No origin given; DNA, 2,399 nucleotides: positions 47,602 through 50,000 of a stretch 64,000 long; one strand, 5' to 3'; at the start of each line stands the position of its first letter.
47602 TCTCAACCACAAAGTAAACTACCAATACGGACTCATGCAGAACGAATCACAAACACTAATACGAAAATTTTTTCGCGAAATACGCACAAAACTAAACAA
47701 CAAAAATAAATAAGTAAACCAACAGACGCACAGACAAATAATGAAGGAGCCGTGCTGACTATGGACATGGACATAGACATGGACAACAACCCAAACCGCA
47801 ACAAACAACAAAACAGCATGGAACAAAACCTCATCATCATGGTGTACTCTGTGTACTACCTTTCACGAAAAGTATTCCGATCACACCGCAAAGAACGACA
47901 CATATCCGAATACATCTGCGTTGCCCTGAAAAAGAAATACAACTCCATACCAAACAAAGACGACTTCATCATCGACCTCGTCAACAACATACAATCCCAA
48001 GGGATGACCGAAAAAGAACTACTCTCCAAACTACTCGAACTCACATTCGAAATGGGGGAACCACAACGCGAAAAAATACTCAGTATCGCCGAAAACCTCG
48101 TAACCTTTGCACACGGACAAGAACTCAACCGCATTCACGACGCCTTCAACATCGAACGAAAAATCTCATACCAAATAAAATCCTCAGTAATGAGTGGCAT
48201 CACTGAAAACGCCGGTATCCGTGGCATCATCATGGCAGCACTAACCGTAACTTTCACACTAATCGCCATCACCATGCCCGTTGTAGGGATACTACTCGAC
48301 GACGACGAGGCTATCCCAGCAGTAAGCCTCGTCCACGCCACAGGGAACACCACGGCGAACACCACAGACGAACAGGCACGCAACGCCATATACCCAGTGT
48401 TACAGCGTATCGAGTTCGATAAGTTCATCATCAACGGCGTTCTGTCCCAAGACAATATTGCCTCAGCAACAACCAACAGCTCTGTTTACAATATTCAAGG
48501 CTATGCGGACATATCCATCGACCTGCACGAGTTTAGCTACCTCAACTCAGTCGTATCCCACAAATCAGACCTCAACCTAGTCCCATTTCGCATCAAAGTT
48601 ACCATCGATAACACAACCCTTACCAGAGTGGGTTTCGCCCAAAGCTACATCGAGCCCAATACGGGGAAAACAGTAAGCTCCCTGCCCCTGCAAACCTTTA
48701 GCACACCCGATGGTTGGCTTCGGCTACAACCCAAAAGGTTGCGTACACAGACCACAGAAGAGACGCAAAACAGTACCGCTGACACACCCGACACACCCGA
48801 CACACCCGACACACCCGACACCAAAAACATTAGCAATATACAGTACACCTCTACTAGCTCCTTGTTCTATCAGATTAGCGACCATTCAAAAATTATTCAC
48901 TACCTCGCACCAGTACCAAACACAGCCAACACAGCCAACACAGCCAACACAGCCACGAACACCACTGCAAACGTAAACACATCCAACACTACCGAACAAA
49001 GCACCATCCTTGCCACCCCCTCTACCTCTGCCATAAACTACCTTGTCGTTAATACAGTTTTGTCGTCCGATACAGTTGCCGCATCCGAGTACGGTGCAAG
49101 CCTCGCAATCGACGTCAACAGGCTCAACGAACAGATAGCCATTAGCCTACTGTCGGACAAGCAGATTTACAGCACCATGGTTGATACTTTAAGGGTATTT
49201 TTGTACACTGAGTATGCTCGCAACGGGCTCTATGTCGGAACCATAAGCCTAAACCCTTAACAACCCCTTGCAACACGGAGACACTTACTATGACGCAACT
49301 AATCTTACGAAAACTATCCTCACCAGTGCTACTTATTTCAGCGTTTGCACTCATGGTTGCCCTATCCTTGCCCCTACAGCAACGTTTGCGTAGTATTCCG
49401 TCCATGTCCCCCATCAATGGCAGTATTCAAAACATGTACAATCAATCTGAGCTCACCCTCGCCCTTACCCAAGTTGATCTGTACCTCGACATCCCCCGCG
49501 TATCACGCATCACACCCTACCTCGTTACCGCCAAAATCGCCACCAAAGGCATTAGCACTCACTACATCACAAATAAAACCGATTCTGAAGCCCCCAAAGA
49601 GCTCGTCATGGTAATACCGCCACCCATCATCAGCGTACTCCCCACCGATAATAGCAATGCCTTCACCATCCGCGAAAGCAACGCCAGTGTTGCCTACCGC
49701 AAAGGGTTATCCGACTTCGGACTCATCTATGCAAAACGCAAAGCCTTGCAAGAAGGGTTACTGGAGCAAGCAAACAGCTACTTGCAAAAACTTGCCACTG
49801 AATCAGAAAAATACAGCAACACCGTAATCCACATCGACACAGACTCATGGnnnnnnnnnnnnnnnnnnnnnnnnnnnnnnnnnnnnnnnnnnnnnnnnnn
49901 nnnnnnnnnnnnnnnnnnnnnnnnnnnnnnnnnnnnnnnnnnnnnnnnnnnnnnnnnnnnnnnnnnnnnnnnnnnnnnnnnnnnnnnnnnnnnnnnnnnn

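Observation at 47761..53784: Two large unrecognisable envelope proteins head an ECF sigma / anti-sigma / HtrA / oligopeptide-importer cluster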

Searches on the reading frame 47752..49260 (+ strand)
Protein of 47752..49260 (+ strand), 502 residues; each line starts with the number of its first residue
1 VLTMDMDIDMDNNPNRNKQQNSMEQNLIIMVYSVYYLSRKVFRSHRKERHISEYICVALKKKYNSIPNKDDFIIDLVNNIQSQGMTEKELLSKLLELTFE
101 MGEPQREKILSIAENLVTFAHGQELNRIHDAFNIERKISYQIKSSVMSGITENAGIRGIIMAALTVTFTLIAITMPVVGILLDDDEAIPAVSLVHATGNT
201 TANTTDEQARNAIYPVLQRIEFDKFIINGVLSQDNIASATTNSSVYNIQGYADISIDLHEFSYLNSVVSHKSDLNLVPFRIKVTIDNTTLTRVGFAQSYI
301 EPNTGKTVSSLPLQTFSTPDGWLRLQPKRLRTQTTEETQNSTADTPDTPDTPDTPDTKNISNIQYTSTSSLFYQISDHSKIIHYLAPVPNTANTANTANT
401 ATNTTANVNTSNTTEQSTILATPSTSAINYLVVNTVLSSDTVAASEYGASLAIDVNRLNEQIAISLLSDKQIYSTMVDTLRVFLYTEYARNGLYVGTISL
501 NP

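Call 4: search_protein_families(library=pfam, proteins=[window:47752-49260:+], max_evalue=0.1)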
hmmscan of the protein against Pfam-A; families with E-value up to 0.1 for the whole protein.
window:47752-49260:+ (502 aa): 0 families

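Call 5: search_protein_families(library=ncbifam, proteins=[window:47752-49260:+], max_evalue=0.1)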
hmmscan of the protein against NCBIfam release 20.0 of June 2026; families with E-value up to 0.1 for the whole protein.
window:47752-49260:+ (502 aa): 0 families

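Call 6: find_homologous_proteins(query=window:47752-49260:+, max_evalue=0.01)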
Query window:47752-49260:+ (502 aa): 2 proteins with E <= 0.01 among 8000 candidates.
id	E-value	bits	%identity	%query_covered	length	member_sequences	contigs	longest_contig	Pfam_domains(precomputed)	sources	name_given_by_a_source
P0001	4.3e-232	789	78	96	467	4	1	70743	-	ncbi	-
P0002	3.7e-90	321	40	95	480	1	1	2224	-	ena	-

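Call 8: find_encoding_contigs(protein=P0001, flank=10000, max_places=4)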
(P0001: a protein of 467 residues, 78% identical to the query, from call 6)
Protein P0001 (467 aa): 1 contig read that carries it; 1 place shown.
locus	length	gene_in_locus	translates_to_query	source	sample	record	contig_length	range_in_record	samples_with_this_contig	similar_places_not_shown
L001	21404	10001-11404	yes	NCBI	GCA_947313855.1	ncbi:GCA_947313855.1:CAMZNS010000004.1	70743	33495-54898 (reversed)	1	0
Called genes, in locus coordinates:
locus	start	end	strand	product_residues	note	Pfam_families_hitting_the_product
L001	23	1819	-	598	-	PF11741:AMIN (weak), PF24837:AMIN-like (weak), PF01520:Amidase_3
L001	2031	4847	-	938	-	PF00005:ABC_tran (faint), PF02463:SMC_N (faint), PF13191:AAA_16 (faint), PF13555:AAA_29 (faint), PF20703:nSTAND1 (faint), PF17760:UvrA_inter, PF17755:UvrA_DNA-bind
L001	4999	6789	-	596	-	-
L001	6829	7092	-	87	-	PF01479:S4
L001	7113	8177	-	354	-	-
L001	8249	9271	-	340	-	-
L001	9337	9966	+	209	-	PF00383:dCMP_cyt_deam_1, PF14437:MafB19-deam, PF14439:Bd3614-deam (faint)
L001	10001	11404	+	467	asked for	-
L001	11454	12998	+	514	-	-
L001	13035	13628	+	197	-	PF04542:Sigma70_r2, PF08281:Sigma70_r4_2, PF04545:Sigma70_r4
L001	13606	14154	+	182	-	-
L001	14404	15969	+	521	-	-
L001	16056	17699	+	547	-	PF00496:SBP_bac_5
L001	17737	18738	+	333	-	PF19300:BPD_transp_1_N (weak), PF00528:BPD_transp_1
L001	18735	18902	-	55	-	-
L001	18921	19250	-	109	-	-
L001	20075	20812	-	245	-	-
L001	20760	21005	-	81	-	-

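Call 10: find_encoding_contigs(protein=P0002, flank=10000, max_places=4)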
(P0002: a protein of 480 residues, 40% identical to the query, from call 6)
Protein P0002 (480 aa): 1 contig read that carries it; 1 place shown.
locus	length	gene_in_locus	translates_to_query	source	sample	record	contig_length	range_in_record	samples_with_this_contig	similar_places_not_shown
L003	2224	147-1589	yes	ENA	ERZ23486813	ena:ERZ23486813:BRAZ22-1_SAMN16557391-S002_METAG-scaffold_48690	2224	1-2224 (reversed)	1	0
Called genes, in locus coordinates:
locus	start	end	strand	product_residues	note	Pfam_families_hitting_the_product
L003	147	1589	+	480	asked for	-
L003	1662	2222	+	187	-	?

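Call 20: find_related_loci(query=A1, collection=genome_contigs, flank=10000)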
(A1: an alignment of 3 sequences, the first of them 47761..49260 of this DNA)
Query A1 (499 aa) in genome_contigs; peptide patterns used: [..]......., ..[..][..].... (x = any residue, [..] = any of these).
116 stretches matched a pattern; 1 encode a relative of the query (tblastn E <= 1e-3); 1 distinct loci.
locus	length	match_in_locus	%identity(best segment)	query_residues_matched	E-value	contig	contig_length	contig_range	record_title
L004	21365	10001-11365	78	19-499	0e+0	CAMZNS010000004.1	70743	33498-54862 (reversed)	uncultured Deferribacteraceae bacterium isolate M_Rainbow_MAG_00001 genome assembly, contig: M_Rainbow_MAG_00001_0000000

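Call 31: predict_structure(alignment_id=A1)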
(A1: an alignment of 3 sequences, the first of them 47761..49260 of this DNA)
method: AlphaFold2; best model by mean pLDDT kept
length: 499 residues; sequences in the alignment: 3
mean_pLDDT: 31.3   pTM: 0.24
mean pLDDT of the five models: 31.3, 31.2, 31.1, 27.5, 26.7
residues with pLDDT >= 90: 0; 70-90: 10; 50-70: 55; < 50: 434
segments of 3 or more residues with pLDDT < 50: 1-16, 37-46, 95-499
pLDDT, mean of each block of 10 residues (from residue 1): 37 47 62 52 47 57 67 72 54 48 40 32 27 26 26 27 27 23 20 22 26 24 25 27 25 31 31 27 26 25 29 28 26 23 25 24 21 21 21 22 21 22 21 20 23 24 27 30 28 25
secondary structure, 60 per line:
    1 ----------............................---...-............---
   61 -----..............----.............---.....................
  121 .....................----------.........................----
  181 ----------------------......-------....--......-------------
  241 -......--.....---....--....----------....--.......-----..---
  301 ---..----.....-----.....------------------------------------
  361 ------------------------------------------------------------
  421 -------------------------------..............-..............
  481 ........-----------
elements in order: H11-38 H46-57 H66-79 H84-96 H100-141 H152-176 H203-208 E216-219 E222-227 E242-247 E250-254 E258-261 E264-267 E278-281 H284-290 E310-314 E320-324 H452-465 H467-488

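Call 35: search_protein_families(library=pfam, proteins=[P0002], max_evalue=10)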
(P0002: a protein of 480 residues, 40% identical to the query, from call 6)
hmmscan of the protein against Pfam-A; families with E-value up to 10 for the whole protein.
P0002 (480 aa): 1 family
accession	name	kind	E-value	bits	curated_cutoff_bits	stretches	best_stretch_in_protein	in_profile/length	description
PF05964.19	FYRN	-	0.077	13.1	24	1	9-38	30-59/60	F/Y-rich N-terminus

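Call 47: find_homologous_proteins(query=A4, max_evalue=0.001)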
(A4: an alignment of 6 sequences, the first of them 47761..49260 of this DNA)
Query A4 (6 sequences) (499 aa, profile of the alignment): 2 proteins with E <= 0.001 among 8000 candidates.
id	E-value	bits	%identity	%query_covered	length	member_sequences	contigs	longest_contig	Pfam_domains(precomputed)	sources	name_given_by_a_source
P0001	5.6e-150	519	78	96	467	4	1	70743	-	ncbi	-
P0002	2.2e-146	507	40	96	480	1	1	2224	-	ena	-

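Call 51: search_solved_structures(query=A4, max_evalue=10)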
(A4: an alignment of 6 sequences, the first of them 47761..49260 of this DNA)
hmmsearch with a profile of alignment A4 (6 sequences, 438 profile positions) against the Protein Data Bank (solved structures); distinct sequences matched with E-value up to 10: 2.
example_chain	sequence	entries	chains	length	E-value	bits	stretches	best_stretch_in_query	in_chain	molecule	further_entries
7osl_A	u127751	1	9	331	0.082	15.4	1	207-262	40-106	Translocator EscV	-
7k08_A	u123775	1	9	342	0.093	15.2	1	207-262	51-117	Translocator EscV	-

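Call 72: search_protein_families(library=ncbifam, proteins=[P0002], max_evalue=1)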
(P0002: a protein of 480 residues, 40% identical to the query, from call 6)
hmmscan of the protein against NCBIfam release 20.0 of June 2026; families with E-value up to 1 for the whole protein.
P0002 (480 aa): 1 family
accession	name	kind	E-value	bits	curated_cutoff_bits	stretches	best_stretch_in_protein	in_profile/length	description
TIGR03797.1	NHLM_micro_ABC2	equivalog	0.044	12.2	709.4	1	79-186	211-314/686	NHLP bacteriocin export ABC transporter permease/ATPase subunit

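Call 73: search_protein_families(library=padloc, proteins=[window:47761-49260:+], max_evalue=1)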
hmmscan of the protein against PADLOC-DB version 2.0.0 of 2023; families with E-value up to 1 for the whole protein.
window:47761-49260:+ (499 aa): 1 family
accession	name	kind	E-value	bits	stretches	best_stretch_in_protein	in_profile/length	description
PDLC04113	JukA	-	0.015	12.9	1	82-178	109-206/245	-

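Call 86: list_cluster_members(proteins=[P0002, P0005, P0006, P0007, P0008, P0009, P0010])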
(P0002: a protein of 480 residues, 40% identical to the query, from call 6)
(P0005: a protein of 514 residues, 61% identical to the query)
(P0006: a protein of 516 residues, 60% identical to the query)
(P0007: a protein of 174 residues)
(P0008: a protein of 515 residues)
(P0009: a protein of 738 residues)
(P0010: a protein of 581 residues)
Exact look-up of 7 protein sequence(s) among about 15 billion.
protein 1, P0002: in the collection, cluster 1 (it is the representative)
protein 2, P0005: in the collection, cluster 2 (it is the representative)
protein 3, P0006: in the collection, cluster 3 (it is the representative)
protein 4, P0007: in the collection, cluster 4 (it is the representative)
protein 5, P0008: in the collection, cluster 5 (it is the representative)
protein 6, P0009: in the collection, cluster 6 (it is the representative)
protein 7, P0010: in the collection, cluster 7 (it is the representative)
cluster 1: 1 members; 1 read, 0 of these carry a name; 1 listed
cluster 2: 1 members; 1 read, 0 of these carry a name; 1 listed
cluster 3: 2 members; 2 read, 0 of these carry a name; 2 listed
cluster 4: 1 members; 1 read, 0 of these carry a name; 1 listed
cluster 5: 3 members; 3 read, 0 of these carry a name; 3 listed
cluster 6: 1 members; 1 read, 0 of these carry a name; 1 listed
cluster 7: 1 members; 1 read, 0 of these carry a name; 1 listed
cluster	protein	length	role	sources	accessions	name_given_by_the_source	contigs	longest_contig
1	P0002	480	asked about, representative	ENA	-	-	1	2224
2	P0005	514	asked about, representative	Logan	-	-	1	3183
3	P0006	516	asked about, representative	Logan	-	-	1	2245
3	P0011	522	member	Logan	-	-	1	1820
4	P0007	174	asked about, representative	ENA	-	-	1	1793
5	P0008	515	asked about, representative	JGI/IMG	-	-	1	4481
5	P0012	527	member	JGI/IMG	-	-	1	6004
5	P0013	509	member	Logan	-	-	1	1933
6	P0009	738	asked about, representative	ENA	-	-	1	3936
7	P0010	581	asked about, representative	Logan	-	-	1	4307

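Call 87: find_encoding_contigs(protein=P0012, flank=10000, max_places=4)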
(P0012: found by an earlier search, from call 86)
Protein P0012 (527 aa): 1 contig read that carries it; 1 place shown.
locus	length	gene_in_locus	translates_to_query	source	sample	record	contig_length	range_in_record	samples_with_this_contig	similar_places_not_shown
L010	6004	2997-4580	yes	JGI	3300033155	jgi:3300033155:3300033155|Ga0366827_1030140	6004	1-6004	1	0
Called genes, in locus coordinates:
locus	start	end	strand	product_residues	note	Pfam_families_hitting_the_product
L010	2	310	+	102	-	?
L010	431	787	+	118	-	PF06803:DUF1232 (weak)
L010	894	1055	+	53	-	-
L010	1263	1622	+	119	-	-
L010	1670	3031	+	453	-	-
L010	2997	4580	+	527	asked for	PF14014:DUF4230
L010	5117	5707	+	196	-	-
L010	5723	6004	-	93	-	?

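Call 89: search_protein_families(library=pfam, proteins=[L010:2-310:+, L010:431-787:+, L010:894-1055:+, L010:1263-1622:+, L010:5117-5707:+], max_evalue=0.01)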
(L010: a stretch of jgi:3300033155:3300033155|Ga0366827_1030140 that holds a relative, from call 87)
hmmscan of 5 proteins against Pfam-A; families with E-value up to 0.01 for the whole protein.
L010:2-310:+ (102 aa): 1 family
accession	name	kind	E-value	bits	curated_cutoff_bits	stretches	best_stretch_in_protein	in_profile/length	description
PF25583.1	WCX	-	2.9e-12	47.2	23.9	1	24-95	4-72/76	WCX domain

L010:431-787:+ (118 aa): 1 family
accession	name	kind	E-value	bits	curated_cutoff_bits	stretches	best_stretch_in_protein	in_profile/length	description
PF06803.17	DUF1232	-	1e-06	28.8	23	1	19-50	4-36/37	Protein of unknown function (DUF1232)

L010:894-1055:+ (53 aa): 0 families

L010:1263-1622:+ (119 aa): 0 families

L010:5117-5707:+ (196 aa): 0 families

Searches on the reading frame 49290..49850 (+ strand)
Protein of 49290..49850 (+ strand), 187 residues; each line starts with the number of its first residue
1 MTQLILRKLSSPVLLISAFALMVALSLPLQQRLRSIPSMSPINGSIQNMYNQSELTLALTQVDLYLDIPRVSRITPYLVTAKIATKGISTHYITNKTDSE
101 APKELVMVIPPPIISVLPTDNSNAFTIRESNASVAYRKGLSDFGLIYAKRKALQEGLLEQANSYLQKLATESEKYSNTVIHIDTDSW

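Call 59: search_protein_families(library=pfam, proteins=[window:49290-49850:+], max_evalue=10)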
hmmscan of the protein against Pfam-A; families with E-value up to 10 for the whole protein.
window:49290-49850:+ (187 aa): 0 families
